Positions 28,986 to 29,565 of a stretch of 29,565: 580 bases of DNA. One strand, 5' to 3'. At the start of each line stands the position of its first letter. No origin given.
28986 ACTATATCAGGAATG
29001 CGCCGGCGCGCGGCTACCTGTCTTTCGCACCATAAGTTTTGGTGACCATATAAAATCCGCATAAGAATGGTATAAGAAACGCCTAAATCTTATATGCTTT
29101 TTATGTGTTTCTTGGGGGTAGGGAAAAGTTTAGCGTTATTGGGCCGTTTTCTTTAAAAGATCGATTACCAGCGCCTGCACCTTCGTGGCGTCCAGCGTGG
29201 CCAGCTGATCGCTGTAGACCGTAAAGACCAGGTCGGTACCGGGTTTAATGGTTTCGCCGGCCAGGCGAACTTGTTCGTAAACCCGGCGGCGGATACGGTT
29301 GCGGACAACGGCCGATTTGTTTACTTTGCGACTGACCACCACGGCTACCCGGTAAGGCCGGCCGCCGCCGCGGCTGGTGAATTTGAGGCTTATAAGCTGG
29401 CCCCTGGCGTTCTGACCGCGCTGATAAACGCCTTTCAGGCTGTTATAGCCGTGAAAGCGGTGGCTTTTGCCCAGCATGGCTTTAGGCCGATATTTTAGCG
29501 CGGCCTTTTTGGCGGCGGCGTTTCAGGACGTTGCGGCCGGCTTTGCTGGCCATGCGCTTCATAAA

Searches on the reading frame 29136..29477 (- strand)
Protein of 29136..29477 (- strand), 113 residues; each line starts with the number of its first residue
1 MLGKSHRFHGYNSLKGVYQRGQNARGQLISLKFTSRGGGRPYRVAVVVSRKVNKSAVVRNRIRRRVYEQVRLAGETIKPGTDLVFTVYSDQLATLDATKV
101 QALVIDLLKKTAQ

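Call 8: search_protein_families(library=pfam, proteins=[window:29136-29477:-], max_evalue=0.001)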
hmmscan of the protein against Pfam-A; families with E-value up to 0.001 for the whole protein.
window:29136-29477:- (113 aa): 1 family
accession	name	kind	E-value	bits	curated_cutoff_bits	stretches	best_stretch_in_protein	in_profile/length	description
PF00825.24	Ribonuclease_P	-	1.7e-16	60.6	22.3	1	4-110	3-107/109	Ribonuclease P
